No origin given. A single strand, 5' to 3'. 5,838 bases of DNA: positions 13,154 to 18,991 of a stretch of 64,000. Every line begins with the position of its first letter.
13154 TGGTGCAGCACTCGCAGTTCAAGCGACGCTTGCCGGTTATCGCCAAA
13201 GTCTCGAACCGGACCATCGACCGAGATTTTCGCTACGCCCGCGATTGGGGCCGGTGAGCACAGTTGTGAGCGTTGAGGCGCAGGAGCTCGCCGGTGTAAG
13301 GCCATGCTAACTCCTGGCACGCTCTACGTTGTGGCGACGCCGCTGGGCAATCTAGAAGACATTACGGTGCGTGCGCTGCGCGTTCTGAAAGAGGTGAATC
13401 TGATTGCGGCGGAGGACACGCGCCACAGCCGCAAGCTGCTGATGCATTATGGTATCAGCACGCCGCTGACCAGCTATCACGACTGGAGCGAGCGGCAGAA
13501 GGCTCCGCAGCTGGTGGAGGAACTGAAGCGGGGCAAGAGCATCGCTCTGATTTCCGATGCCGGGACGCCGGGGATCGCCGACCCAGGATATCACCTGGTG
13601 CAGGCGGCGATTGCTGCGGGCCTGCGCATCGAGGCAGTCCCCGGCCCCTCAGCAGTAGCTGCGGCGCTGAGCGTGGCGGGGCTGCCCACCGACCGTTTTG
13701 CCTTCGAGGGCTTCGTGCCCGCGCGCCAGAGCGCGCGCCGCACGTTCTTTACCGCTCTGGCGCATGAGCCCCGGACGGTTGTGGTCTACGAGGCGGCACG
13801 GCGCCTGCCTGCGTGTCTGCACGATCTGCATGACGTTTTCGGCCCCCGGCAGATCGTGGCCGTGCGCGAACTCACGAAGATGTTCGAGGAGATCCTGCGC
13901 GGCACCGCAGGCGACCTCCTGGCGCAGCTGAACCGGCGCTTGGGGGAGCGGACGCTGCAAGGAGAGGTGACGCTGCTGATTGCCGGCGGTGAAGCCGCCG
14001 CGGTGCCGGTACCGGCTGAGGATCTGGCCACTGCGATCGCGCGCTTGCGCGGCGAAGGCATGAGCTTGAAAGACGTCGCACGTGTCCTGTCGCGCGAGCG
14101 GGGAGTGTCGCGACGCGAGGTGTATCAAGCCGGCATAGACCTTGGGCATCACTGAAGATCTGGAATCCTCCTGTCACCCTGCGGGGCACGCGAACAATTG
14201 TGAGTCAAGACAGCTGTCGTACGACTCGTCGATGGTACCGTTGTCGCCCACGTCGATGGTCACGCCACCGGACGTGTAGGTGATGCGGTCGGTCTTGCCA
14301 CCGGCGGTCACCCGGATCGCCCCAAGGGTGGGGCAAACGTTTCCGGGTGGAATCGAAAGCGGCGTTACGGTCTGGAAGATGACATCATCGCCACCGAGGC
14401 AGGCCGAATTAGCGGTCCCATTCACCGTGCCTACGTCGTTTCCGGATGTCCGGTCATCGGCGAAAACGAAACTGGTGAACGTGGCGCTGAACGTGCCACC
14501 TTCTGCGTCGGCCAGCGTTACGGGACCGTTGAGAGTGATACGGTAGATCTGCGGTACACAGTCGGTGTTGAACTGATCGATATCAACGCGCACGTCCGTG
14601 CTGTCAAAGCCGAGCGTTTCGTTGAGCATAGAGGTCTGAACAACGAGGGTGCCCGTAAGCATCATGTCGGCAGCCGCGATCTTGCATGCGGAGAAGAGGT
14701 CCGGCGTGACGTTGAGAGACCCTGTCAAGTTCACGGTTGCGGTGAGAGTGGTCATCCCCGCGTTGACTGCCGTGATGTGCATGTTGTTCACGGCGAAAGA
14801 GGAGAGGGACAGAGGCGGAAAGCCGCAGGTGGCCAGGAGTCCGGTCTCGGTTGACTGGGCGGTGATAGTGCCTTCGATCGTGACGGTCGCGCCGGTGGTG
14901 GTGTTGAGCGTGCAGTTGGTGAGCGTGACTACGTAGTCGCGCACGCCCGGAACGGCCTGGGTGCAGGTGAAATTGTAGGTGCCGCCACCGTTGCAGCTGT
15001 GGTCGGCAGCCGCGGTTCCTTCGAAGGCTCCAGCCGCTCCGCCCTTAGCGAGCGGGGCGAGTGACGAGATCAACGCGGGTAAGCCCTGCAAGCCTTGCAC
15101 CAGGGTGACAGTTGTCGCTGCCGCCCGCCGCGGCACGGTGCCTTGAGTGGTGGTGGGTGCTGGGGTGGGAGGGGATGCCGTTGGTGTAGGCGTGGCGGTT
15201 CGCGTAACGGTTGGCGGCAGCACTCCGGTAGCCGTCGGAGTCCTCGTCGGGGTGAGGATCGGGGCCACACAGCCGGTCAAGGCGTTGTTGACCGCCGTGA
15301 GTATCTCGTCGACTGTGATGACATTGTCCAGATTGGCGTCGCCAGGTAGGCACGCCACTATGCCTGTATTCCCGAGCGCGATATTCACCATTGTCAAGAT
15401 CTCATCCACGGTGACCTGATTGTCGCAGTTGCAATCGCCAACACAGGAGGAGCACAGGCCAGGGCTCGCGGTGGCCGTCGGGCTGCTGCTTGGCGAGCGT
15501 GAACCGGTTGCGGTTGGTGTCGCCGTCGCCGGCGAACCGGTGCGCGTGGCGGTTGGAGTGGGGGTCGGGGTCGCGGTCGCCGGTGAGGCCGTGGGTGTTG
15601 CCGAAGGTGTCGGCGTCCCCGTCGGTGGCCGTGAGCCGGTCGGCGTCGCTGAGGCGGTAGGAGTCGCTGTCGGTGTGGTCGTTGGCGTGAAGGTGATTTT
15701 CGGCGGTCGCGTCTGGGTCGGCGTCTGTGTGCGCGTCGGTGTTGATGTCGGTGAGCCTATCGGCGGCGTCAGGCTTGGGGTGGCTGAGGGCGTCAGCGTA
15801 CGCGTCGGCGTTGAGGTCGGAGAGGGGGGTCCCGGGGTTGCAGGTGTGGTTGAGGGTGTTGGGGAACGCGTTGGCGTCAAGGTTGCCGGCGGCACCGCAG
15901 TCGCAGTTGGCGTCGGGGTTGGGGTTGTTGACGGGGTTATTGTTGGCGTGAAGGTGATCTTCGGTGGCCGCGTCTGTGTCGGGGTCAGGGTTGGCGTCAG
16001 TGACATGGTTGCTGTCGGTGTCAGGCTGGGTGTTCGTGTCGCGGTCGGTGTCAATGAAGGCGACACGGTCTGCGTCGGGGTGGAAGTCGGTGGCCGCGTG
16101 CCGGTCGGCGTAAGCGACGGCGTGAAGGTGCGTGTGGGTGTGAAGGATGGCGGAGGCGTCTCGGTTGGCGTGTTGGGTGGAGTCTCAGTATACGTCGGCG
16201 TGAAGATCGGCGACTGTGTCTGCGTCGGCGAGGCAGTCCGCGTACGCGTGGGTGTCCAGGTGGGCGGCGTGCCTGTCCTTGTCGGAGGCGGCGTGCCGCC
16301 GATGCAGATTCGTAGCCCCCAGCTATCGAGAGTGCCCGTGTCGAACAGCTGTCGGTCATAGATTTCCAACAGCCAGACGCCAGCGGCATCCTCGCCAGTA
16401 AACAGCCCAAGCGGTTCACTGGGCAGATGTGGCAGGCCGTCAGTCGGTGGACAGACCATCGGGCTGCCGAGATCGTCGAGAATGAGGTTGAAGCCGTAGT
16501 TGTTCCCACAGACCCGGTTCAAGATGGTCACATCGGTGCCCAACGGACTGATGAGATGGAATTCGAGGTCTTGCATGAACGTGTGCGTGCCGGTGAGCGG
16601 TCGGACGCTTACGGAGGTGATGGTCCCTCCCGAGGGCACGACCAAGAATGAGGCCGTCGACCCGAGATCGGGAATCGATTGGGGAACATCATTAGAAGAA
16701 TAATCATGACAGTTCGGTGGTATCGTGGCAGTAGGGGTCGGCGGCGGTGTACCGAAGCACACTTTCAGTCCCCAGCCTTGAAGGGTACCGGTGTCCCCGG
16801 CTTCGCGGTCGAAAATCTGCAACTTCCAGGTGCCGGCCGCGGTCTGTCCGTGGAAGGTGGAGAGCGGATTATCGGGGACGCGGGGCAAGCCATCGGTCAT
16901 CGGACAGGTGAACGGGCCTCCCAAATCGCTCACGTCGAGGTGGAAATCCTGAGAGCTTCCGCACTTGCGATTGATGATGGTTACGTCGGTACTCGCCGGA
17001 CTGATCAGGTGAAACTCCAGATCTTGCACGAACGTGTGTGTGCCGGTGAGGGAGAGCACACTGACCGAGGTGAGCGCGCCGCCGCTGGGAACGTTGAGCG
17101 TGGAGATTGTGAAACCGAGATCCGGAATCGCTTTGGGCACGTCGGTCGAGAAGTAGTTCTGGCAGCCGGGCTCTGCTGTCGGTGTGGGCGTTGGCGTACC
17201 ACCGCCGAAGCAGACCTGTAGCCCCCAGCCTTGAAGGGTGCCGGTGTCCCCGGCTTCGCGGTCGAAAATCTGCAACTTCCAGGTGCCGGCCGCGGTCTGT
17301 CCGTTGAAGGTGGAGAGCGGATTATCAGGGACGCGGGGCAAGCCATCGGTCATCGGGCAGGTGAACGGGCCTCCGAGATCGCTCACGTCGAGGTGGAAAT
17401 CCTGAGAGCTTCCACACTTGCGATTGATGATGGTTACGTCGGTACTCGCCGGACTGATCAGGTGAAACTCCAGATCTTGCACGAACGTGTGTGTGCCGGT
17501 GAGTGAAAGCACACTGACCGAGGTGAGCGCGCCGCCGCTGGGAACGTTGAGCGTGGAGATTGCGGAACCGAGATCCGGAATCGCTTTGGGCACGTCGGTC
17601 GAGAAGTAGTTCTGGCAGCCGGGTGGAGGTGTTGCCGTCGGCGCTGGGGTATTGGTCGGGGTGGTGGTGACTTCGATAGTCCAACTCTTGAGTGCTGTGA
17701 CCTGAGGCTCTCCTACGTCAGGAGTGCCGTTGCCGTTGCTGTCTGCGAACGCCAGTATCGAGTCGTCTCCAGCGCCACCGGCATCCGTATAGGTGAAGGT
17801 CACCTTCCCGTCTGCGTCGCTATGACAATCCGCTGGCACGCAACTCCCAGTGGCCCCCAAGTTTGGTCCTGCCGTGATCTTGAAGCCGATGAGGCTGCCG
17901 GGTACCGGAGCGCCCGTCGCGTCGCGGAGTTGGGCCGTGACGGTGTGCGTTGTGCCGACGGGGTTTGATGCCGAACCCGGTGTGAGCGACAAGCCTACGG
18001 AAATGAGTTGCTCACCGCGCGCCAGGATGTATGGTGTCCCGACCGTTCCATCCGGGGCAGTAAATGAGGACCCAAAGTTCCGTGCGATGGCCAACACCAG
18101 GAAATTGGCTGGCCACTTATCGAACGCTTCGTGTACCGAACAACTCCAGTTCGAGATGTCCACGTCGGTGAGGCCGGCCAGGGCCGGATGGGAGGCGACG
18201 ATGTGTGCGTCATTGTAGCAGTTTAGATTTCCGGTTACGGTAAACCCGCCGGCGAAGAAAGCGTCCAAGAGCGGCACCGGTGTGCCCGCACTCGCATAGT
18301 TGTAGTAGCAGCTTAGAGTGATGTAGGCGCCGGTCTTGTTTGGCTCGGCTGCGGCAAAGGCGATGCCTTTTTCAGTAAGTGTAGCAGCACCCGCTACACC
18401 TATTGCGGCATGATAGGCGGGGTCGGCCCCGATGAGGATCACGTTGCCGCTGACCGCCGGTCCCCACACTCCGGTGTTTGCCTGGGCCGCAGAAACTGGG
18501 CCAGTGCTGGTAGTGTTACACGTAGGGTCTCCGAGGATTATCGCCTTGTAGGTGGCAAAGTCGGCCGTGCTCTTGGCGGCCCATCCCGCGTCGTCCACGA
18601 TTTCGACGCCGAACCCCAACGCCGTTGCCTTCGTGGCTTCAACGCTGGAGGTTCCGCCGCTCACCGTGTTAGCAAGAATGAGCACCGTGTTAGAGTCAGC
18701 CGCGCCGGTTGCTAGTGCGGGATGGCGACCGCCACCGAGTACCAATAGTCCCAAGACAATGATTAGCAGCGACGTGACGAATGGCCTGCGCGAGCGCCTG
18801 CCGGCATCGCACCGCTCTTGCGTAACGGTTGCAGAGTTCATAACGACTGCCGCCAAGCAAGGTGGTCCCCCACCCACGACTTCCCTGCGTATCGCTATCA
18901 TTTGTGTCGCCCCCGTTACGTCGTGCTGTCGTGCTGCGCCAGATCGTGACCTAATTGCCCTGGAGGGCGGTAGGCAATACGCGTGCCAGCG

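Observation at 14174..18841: Giant protein with three tandem proprotein-convertase-type P-domains but no protease domain; two P-domains are a very recent 453-bp tandem duplication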

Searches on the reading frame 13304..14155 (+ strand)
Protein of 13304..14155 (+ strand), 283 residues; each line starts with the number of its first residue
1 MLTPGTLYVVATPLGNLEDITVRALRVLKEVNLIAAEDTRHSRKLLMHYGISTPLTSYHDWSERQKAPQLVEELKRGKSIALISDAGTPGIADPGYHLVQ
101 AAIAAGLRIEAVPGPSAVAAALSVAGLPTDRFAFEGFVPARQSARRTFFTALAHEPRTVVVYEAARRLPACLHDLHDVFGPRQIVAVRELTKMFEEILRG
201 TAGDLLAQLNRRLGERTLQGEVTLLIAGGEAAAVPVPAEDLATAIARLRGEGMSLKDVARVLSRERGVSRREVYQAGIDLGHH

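Call 65: find_encoding_contigs(protein=window:13304-14155:+, flank=8000, max_places=6)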
Protein window:13304-14155:+ (283 aa): no gene with exactly this product is on record in the collection.

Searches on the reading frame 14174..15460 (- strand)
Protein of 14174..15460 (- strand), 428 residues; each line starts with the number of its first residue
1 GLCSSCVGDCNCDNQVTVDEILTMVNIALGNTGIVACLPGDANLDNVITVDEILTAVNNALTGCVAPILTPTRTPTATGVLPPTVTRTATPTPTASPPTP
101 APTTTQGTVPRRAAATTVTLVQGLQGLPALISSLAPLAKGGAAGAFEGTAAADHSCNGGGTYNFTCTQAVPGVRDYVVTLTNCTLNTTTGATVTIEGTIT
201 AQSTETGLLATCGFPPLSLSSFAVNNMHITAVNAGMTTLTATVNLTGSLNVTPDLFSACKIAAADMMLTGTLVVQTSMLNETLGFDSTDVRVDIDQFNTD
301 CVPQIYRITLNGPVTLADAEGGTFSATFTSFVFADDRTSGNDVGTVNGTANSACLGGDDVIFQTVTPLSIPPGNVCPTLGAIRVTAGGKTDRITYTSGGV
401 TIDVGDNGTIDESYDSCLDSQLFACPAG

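Call 16: find_homologous_proteins(query=window:14177-15460:-, max_evalue=0.001)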
Query seq(428 aa) (428 aa): 1204 proteins with E <= 0.001 among 8000 candidates; the best 120 are listed.
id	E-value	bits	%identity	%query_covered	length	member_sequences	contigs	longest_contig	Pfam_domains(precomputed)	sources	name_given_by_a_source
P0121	8.1e-194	663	81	95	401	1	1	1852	-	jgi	jgi:hypothetical protein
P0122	7.3e-137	475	74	72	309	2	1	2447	-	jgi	jgi:hypothetical protein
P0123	6.6e-108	380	52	94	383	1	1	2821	-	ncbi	-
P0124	1.1e-106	376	46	99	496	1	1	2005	-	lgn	-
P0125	2.1e-104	368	50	100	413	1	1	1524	-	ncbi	ncbi:MAG: hypothetical protein ACRDL7_04060, partial [Gaiellaceae bacterium]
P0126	2.5e-104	368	49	100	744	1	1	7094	PF07705.18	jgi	jgi:CARDB protein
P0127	3.7e-104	367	50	100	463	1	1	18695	-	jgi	jgi:hypothetical protein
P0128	1.3e-103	366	48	100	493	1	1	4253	-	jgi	jgi:hypothetical protein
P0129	3.8e-101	357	49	100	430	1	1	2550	-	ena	-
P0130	2.8e-97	345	46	99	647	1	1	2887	-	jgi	jgi:hypothetical protein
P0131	8.2e-95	337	47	99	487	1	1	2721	-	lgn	-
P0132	1.3e-79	286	41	94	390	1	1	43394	-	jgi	jgi:hypothetical protein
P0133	3.7e-54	203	40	98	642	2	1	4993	-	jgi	jgi:hypothetical protein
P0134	5.5e-54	202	36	99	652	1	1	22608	-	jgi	jgi:hypothetical protein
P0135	3.4e-51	193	38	99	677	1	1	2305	-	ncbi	-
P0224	1.2e-17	82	70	16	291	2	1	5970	PF00404.25,PF13620.13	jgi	-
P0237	7.0e-17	80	47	20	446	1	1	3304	PF00963.25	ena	-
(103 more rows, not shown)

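Call 47: find_related_loci(query=window:14174-15460:-, collection=genome_contigs, flank=10000)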
Query window:14174-15460:- (428 aa) in genome_contigs; peptide patterns used: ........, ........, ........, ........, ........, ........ (x = any residue, [..] = any of these).
600 stretches matched a pattern, but none encodes a relative of the query by tblastn (E <= 1e-3).

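Call 49: find_related_loci(query=A5, collection=genome_contigs, flank=10000)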
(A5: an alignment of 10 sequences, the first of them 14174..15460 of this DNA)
Query A5 (428 aa) in genome_contigs; peptide patterns used: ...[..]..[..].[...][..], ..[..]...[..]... (x = any residue, [..] = any of these).
190 stretches matched a pattern; 127 encode a relative of the query (tblastn E <= 1e-3); the best 80 are kept; 80 distinct loci.
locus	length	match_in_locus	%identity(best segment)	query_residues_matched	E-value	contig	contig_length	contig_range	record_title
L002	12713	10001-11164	35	5-427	1e-40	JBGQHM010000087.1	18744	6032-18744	MAG: Candidatus Binatia bacterium isolate OBJ2_061818_070_72 k141_1596488_length_18744_cov_15.3027, whole genome shotgun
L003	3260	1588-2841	30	5-426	6e-36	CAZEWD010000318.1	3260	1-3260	MAG TPA_asm: uncultured Candidatus Binatia bacterium isolate SRP263991_co5_163 genome assembly, contig: NODE_61228_lengt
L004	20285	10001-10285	61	4-97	5e-24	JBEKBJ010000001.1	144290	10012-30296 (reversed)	MAG: Candidatus Binatia bacterium isolate SPRUCE 133 SPRUCE_133_1, whole genome shotgun sequence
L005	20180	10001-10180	78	5-64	5e-23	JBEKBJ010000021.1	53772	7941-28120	MAG: Candidatus Binatia bacterium isolate SPRUCE 133 SPRUCE_133_21, whole genome shotgun sequence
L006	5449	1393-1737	53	6-113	8e-23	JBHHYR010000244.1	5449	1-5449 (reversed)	MAG: Candidatus Binatia bacterium isolate Maj_2_bin.38 NODE_9019_length_5449_cov_6.106229, whole genome shotgun sequence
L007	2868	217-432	69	2-73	1e-22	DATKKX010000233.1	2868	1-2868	MAG TPA_asm: Phycisphaerae bacterium isolate SMAG_U14669 k141_2653961, whole genome shotgun sequence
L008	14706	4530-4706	76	6-64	3e-21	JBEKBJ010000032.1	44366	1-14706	MAG: Candidatus Binatia bacterium isolate SPRUCE 133 SPRUCE_133_32, whole genome shotgun sequence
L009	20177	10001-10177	76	6-64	5e-21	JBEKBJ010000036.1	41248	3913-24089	MAG: Candidatus Binatia bacterium isolate SPRUCE 133 SPRUCE_133_36, whole genome shotgun sequence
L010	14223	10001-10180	68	5-64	2e-20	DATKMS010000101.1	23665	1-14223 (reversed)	MAG TPA_asm: Candidatus Margulisiibacteriota bacterium isolate SMAG_U14717 k141_3506525, whole genome shotgun sequence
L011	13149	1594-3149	73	5-64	2e-20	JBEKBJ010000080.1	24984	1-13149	MAG: Candidatus Binatia bacterium isolate SPRUCE 133 SPRUCE_133_80, whole genome shotgun sequence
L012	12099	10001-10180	73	5-64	4e-20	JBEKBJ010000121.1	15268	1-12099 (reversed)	MAG: Candidatus Binatia bacterium isolate SPRUCE 133 SPRUCE_133_121, whole genome shotgun sequence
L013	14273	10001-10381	44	6-144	6e-20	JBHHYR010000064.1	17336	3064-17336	MAG: Candidatus Binatia bacterium isolate Maj_2_bin.38 NODE_1670_length_17336_cov_6.719808, whole genome shotgun sequenc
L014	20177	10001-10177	75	6-64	2e-19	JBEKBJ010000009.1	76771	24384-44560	MAG: Candidatus Binatia bacterium isolate SPRUCE 133 SPRUCE_133_9, whole genome shotgun sequence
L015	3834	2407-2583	76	6-64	1e-19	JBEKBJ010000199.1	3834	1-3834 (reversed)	MAG: Candidatus Binatia bacterium isolate SPRUCE 133 SPRUCE_133_199, whole genome shotgun sequence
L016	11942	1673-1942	59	5-93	2e-19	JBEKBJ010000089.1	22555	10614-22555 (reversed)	MAG: Candidatus Binatia bacterium isolate SPRUCE 133 SPRUCE_133_89, whole genome shotgun sequence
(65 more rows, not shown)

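Call 53: search_solved_structures(query=A5, max_evalue=10, show_alignments=1)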
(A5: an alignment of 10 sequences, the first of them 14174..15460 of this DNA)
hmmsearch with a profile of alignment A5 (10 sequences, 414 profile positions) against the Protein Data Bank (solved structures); distinct sequences matched with E-value up to 10: 0.

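Call 57: search_protein_families(library=pfam, proteins=[P0224, P0237], max_evalue=0.01)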
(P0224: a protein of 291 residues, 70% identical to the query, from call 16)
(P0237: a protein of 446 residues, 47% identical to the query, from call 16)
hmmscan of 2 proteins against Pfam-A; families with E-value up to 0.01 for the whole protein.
P0224 (291 aa): 5 families
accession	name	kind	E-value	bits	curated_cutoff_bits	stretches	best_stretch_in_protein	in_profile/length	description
PF13620.12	CarboxypepD_reg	-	1.4e-08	35.4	32.3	1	101-157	2-60/82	Carboxypeptidase regulatory-like domain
PF00404.24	Dockerin_1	-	3.8e-06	27.4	22.9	0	158-206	7-55/57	Dockerin type I domain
PF13715.12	CarbopepD_reg_2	-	6.9e-05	23.2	32.2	1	101-151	1-50/88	CarboxypepD_reg-like domain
PF17210.9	SdrD_B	-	0.00022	21.8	29.7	1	113-153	23-66/112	SdrD B-like domain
PF00036.39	EF-hand_1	-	0.0082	16.1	25.4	0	74-91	10-27/29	EF hand domain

P0237 (446 aa): 1 family
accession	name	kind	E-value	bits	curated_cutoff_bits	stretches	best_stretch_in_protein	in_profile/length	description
PF00963.24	Cohesin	-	4.2e-09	37.2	24.1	1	296-438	3-139/139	Cohesin domain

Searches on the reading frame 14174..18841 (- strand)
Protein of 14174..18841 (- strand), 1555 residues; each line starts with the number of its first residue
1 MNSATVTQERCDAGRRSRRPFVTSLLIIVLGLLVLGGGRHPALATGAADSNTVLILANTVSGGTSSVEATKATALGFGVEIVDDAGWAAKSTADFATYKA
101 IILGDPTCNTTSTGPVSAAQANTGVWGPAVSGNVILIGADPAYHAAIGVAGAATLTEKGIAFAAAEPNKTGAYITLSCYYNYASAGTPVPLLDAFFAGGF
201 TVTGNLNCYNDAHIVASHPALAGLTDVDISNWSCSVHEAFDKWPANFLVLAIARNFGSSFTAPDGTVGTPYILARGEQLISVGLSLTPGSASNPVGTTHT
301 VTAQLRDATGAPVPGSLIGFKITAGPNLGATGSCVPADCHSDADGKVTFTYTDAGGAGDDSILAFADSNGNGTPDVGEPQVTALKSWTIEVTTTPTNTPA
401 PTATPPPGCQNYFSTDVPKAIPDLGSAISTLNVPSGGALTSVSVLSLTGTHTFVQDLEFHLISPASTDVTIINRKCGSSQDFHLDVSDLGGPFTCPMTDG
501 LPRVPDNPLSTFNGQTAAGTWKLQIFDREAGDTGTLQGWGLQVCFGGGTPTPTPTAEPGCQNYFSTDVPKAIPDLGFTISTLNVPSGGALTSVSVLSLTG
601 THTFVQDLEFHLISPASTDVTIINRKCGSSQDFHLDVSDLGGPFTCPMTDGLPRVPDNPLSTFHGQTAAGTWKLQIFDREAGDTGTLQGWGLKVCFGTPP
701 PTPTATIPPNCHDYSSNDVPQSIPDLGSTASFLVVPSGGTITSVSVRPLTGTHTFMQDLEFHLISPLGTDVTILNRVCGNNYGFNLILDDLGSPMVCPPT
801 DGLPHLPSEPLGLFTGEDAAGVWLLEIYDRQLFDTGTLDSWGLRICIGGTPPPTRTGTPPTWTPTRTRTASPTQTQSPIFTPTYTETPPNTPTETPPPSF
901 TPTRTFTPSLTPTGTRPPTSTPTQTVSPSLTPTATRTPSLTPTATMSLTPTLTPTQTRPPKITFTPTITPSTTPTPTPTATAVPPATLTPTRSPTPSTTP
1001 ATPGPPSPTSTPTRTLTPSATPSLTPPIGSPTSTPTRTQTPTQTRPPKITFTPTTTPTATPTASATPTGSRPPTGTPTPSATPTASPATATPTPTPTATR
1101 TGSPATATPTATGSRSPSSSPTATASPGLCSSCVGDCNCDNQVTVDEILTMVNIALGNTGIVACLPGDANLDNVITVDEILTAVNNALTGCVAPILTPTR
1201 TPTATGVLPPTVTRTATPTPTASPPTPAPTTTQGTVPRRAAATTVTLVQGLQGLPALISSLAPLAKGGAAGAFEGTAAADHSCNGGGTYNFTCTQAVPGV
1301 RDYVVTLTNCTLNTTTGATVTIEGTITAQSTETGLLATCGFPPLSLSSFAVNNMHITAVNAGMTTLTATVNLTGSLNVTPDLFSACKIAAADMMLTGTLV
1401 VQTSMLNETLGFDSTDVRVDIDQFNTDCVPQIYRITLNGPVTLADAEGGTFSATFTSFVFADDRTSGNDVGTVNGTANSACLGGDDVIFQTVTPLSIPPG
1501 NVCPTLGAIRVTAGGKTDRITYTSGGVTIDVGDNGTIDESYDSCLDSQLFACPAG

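Call 3: search_protein_families(library=pfam, proteins=[window:14174-18841:-], max_evalue=1)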
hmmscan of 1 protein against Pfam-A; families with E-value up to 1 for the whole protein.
window:14174-18841:- (1555 aa): 4 families
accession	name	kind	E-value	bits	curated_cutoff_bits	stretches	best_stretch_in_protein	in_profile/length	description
PF01483.27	P_proprotein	-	1.9e-35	121.3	21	3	597-693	7-85/86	Proprotein convertase P-domain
PF02369.22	Big_1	-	0.0013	19.2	34.9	1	297-354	17-69/93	Bacterial Ig-like domain (group 1)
PF00630.25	Filamin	-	0.091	14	26.9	1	288-352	12-69/93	Filamin/ABP280 repeat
PF13577.12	SnoaL_4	-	0.12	12.8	24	0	506-539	72-106/126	SnoaL-like domain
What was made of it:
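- On Pfam P_proprotein (PF01483) domain family: The whole protein scores 121.3 bits against a cutoff of 21, in 3 stretches (call 3).
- Checked: P-domains: Pfam P_proprotein matches in 3 stretches, E 1.9e-35, 121 bits against a cutoff of 21 (call 3).
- P_proprotein x3, 121 bits against a cutoff of 21 (call 3).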

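Call 4: search_protein_families(library=ncbifam, proteins=[window:14174-18841:-], max_evalue=1)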
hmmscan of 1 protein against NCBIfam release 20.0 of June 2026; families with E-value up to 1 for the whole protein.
window:14174-18841:- (1555 aa): 0 families
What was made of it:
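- On Proprotein convertase (kexin/furin, MEROPS S8B): There is no Peptidase_S8 hit or any other peptidase hit in Pfam or NCBIfam (calls 3, 4).
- Tried and rejected: No family (call 4).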

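Call 11: search_solved_structures(query=window:14174-18841:-, max_evalue=0.1, show_alignments=2)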
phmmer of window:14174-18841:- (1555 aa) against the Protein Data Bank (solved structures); distinct sequences matched with E-value up to 0.1: 0.

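Call 21: find_encoding_contigs(protein=window:14174-18841:-, flank=3000, max_places=4)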
Protein window:14174-18841:- (1555 aa): no gene with exactly this product is on record in the collection.
